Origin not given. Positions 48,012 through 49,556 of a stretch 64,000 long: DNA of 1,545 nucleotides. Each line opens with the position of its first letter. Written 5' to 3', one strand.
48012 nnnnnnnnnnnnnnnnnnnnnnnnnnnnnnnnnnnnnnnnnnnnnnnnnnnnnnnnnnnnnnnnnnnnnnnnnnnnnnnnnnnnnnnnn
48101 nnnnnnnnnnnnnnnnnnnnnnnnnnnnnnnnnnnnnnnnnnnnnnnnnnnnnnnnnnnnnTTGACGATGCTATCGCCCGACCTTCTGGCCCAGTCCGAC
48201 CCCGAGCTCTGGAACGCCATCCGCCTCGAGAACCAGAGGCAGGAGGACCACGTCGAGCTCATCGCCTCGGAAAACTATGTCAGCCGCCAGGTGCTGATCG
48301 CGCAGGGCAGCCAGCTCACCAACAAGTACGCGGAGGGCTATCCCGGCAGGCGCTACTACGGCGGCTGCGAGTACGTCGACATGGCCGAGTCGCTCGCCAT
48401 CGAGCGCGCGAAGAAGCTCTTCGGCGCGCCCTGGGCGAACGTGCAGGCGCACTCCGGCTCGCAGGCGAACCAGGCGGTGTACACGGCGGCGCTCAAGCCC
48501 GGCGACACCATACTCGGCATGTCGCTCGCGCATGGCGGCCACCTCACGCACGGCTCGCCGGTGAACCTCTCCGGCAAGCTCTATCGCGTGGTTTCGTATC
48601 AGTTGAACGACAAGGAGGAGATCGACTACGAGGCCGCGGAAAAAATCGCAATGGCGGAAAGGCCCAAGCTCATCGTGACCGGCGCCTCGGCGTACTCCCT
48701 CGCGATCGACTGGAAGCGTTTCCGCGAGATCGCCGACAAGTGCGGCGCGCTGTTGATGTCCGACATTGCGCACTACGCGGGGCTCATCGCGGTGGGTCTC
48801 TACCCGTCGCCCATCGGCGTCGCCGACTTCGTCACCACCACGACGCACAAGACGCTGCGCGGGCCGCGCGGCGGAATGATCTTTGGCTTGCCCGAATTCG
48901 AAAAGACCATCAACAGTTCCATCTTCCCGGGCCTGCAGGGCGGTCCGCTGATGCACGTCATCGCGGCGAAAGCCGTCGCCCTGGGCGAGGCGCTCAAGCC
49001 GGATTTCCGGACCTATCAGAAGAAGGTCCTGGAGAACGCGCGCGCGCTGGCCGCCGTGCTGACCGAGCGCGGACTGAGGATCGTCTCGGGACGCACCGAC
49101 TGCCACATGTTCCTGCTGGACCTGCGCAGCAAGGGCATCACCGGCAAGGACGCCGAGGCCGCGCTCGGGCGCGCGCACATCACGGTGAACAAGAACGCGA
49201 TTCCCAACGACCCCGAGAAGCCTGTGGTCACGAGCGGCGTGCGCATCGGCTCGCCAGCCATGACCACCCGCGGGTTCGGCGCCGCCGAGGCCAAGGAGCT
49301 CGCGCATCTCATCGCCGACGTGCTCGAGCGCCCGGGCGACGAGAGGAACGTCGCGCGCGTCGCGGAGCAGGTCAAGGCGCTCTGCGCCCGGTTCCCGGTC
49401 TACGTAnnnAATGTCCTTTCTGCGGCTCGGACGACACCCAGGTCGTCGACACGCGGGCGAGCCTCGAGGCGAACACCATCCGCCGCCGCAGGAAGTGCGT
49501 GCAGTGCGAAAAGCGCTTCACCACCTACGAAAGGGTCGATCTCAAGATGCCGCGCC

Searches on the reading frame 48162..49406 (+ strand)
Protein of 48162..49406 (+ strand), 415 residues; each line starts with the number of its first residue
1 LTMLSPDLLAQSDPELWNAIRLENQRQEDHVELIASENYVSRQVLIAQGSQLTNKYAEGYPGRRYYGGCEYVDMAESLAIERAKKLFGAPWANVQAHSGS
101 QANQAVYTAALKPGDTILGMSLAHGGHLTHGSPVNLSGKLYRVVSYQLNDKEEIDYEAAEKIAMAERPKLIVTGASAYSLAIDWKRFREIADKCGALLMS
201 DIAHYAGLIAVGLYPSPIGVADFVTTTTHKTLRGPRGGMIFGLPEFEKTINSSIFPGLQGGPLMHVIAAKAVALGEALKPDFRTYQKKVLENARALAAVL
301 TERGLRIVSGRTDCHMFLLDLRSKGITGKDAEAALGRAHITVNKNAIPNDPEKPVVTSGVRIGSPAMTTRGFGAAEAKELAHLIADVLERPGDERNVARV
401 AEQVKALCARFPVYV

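Call 67: search_protein_families(library=pfam, proteins=[window:48162-49406:+], max_evalue=0.00001)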
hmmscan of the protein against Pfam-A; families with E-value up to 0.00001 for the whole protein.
window:48162-49406:+ (415 aa): 2 families
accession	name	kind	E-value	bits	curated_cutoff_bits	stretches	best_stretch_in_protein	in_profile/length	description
PF00464.25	SHMT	-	3.9e-164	546.4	27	1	9-384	1-399/399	Serine hydroxymethyltransferase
PF00155.27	Aminotran_1_2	-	7.1e-08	32.5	19.7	1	81-368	49-350/361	Aminotransferase class I and II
